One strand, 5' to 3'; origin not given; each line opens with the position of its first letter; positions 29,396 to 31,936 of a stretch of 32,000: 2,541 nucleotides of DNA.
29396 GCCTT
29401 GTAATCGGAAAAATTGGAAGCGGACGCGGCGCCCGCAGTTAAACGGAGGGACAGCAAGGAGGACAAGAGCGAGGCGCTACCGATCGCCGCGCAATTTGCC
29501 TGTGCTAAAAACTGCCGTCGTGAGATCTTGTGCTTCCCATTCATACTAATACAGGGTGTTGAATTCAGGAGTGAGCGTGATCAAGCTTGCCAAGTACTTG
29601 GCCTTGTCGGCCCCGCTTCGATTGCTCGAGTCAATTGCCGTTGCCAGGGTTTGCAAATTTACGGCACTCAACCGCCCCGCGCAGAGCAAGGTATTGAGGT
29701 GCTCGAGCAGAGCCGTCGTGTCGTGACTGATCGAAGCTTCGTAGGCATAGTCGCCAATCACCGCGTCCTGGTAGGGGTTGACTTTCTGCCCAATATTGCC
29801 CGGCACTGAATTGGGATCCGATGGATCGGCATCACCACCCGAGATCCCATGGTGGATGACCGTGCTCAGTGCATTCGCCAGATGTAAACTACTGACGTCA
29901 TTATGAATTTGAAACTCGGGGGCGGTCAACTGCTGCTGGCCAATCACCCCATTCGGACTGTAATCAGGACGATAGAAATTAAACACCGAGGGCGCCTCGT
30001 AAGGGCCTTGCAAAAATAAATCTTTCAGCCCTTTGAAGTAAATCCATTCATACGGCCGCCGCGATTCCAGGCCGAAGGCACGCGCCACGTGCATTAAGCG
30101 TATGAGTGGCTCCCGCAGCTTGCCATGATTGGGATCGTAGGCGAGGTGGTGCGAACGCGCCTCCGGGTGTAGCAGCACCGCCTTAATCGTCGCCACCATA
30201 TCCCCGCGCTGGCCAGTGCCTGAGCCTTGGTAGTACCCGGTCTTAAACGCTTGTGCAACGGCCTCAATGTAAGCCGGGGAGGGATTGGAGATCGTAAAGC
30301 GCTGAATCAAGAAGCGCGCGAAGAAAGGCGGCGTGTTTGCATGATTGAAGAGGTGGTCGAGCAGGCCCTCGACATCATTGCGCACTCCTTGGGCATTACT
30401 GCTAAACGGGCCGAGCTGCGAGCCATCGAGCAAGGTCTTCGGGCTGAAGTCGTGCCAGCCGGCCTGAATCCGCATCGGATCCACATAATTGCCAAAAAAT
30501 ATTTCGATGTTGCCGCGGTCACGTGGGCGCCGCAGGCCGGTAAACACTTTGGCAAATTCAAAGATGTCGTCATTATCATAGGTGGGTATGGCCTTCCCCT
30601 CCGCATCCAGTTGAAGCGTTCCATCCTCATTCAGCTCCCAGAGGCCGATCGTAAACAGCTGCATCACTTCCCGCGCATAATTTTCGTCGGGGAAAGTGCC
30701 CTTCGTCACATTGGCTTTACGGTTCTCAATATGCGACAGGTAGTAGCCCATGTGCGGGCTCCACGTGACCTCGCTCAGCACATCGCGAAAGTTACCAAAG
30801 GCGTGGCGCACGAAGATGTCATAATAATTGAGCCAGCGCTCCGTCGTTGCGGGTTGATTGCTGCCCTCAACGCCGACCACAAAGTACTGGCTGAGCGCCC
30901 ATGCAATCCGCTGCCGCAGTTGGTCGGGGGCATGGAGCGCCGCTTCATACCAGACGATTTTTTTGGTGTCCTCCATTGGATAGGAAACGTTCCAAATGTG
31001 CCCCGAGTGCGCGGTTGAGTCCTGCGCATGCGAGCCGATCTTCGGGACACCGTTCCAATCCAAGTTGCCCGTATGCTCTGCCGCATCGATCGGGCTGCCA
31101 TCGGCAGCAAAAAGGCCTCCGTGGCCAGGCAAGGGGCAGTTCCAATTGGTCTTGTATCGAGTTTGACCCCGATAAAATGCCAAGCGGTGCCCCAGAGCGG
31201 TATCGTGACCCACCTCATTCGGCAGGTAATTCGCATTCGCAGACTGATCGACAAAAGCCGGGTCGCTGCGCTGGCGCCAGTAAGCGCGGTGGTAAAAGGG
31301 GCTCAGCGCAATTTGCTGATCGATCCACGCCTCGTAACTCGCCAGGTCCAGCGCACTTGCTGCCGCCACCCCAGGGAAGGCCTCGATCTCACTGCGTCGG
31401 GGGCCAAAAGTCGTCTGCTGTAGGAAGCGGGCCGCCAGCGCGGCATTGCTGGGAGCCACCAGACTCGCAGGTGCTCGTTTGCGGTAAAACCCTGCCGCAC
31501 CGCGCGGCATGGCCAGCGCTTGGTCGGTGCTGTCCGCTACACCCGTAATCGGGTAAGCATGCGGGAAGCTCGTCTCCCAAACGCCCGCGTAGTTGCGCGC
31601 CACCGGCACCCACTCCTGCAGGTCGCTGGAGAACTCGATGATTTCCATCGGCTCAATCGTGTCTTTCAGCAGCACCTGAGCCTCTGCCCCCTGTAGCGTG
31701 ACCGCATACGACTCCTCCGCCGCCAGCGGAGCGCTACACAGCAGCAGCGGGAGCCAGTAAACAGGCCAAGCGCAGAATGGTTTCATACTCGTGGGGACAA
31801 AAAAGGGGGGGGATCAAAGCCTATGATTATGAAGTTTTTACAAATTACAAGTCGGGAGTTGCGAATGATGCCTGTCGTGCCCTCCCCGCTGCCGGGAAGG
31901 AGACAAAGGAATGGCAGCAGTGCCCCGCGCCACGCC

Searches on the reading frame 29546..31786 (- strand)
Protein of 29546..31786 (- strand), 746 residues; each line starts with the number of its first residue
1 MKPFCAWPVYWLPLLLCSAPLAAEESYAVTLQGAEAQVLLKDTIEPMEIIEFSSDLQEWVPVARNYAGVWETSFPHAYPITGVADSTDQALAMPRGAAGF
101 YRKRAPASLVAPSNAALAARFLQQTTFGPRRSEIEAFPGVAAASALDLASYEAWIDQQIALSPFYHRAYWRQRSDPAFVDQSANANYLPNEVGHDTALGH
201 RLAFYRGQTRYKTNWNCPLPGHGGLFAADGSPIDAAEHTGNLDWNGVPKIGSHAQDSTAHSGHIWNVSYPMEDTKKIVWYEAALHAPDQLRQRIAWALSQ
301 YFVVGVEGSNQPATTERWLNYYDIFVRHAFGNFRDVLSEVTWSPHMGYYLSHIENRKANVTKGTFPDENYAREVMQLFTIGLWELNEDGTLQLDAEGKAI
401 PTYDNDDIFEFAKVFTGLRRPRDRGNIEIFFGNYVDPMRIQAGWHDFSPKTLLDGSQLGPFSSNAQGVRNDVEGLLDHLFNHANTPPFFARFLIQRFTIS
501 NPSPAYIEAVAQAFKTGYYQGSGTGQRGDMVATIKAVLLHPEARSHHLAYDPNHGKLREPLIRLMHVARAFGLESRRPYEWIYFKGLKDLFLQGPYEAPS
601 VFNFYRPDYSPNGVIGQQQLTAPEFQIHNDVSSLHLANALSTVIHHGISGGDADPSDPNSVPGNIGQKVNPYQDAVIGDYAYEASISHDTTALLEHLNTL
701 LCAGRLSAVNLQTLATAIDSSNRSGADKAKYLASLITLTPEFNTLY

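Call 12: search_protein_families(library=pfam, proteins=[window:29546-31786:-], max_evalue=0.001)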
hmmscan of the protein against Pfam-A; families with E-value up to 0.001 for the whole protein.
window:29546-31786:- (746 aa): 1 family
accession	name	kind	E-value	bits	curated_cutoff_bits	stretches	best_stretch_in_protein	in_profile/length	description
PF08811.16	DUF1800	-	1.4e-73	248.9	26.1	1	120-743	1-418/419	Protein of unknown function (DUF1800)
